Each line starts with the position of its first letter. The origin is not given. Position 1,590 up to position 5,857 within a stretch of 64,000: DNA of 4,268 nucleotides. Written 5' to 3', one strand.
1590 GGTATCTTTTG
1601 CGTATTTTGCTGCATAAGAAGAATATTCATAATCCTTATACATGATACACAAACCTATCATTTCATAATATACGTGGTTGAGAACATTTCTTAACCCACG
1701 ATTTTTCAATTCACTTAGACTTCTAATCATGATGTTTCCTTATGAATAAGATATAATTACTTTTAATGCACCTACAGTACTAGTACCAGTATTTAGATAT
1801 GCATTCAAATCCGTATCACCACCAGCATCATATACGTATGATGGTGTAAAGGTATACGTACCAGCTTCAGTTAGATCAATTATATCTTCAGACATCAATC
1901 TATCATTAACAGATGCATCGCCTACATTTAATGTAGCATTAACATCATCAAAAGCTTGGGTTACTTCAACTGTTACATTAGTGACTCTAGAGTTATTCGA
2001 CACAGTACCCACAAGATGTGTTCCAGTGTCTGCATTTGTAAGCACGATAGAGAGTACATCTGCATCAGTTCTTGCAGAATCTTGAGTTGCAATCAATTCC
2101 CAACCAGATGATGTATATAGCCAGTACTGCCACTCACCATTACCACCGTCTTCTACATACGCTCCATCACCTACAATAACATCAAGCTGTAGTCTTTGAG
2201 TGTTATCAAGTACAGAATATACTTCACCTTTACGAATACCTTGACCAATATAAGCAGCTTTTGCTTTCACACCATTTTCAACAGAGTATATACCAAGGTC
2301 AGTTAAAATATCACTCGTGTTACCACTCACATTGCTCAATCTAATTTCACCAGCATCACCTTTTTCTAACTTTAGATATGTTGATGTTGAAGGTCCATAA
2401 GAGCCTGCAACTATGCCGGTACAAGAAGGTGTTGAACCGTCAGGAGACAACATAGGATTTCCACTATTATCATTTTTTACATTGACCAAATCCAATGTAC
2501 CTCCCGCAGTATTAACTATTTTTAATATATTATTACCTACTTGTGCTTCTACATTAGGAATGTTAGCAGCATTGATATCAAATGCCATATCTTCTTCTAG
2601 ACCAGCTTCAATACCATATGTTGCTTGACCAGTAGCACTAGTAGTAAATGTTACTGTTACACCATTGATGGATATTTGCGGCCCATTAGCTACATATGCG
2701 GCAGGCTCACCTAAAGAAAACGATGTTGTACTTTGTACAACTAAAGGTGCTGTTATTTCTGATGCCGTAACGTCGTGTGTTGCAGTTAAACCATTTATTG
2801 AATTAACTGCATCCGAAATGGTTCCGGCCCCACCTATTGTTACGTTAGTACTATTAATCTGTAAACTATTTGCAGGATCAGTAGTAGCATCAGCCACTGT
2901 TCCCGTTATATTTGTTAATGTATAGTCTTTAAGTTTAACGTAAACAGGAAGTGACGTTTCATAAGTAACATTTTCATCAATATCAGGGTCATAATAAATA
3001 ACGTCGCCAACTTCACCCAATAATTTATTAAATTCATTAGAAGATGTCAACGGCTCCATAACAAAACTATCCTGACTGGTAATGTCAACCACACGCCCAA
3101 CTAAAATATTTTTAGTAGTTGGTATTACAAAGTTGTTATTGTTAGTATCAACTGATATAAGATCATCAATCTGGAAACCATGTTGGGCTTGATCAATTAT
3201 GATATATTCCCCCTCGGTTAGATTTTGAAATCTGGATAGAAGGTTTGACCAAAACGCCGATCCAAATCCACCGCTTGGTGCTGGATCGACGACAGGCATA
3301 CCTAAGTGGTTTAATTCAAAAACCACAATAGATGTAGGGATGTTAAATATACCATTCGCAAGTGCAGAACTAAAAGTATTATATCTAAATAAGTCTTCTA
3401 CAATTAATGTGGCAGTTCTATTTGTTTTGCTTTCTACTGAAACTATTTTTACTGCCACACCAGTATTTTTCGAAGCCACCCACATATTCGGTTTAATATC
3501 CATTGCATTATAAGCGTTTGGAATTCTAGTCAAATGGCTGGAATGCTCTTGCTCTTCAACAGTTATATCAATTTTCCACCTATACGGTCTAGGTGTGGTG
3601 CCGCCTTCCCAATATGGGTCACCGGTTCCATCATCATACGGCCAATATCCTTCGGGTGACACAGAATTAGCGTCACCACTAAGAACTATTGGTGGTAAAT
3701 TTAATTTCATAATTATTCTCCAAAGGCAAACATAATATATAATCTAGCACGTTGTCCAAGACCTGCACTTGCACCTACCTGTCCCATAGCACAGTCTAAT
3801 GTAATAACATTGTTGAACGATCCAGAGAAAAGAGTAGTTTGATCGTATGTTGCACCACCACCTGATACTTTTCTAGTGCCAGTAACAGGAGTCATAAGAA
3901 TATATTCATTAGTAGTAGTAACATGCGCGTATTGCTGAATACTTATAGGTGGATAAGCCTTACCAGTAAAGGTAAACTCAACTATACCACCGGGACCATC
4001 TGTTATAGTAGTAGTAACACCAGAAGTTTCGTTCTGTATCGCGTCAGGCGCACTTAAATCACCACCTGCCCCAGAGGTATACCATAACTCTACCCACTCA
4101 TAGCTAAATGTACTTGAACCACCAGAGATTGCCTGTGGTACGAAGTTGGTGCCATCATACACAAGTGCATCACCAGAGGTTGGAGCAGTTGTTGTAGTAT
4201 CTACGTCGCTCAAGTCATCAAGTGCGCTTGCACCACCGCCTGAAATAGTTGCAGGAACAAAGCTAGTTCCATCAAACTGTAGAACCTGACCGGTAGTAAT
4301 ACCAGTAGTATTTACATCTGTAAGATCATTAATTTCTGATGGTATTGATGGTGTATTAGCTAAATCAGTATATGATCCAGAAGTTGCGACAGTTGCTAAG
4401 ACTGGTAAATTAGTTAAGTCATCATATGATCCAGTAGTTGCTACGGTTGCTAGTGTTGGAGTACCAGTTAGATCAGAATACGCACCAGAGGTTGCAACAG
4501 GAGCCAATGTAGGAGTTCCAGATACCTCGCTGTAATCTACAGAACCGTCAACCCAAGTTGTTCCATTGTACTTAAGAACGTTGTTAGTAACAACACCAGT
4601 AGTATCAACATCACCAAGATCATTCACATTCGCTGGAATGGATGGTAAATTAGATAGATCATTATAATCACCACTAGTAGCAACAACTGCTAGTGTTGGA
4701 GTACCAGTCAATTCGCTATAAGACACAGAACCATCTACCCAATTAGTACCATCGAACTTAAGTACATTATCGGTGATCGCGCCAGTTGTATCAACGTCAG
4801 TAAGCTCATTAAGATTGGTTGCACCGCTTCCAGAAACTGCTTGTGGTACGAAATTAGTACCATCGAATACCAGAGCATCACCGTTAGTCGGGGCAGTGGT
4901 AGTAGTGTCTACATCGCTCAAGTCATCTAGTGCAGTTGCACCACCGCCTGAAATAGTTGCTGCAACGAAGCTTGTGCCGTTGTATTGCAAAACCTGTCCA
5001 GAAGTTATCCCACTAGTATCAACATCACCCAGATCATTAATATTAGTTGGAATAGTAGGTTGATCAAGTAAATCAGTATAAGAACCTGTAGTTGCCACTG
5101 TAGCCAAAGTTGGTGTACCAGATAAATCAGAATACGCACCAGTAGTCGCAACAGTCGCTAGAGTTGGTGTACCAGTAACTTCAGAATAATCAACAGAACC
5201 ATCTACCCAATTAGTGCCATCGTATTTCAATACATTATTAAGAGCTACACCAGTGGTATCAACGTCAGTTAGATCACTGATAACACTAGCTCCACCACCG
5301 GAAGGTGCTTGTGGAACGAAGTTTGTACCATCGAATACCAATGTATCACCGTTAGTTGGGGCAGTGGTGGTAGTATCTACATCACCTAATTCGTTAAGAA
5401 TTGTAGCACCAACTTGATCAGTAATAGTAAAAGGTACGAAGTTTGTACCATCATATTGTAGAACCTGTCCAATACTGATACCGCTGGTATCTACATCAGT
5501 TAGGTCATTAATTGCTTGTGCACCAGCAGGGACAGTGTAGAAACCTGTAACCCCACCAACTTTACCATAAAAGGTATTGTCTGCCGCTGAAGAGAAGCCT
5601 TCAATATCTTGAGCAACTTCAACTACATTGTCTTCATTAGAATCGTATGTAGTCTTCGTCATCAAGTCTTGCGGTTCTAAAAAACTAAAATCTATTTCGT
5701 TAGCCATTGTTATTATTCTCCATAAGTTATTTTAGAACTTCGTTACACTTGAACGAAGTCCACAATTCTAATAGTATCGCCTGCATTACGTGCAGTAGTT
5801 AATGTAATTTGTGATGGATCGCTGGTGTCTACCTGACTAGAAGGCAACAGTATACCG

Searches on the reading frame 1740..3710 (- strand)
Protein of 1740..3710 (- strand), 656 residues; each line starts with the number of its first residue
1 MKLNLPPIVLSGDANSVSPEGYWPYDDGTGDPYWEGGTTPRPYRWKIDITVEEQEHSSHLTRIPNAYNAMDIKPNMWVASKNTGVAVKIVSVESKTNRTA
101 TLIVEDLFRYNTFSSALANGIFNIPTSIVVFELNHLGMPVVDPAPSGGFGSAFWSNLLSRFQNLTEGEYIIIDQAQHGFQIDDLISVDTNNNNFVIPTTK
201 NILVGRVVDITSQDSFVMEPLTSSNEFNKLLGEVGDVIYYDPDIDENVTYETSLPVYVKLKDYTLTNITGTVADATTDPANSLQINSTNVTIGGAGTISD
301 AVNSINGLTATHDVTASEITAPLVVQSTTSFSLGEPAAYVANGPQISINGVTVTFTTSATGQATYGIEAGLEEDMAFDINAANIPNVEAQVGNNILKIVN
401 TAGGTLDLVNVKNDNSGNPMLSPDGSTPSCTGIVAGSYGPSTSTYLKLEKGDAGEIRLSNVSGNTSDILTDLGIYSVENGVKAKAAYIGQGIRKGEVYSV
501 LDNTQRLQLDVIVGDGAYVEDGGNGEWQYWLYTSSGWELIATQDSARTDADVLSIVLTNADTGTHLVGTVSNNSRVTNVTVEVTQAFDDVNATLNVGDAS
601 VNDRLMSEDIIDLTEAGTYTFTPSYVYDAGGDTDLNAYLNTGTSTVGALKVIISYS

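Call 107: search_protein_families(library=phrogs, proteins=[window:1740-3710:-], max_evalue=0.001)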
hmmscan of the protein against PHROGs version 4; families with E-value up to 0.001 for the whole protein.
window:1740-3710:- (656 aa): 1 family
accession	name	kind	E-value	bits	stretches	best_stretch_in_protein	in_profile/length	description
phrog_4042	-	unknown function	7.9e-09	36.6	1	564-656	37-127/129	-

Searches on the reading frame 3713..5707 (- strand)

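Call 107: search_protein_families(library=phrogs, proteins=[window:3713-5707:-], max_evalue=0.001)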
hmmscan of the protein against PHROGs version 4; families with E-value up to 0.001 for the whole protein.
window:3713-5707:- (664 aa): 11 families
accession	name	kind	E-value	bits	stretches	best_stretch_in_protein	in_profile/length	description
phrog_9627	-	unknown function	8.5e-52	177.3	3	401-585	416-570/676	-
phrog_9729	-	tail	3.6e-28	99.6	3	103-141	549-587/750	tail fiber protein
phrog_17509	-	unknown function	1.2e-27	98.2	4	167-275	68-170/281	-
phrog_32934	-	unknown function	2.9e-23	83.1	3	99-261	112-269/577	-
phrog_13853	-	unknown function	7.5e-11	43.2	0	62-89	25-52/151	-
phrog_677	-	tail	1.1e-09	39.3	1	173-325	130-299/412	baseplate wedge tail fiber protein connector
phrog_31472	-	unknown function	2.6e-09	38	0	329-357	81-109/359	-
phrog_35174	-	unknown function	4.3e-07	30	0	258-325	57-117/613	-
phrog_20834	-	unknown function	0.0002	22.5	0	148-175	17-45/49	-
phrog_5560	-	unknown function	0.00049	21.4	0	138-172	48-80/90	-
phrog_3384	-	unknown function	0.0006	21.2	0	454-492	20-57/85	-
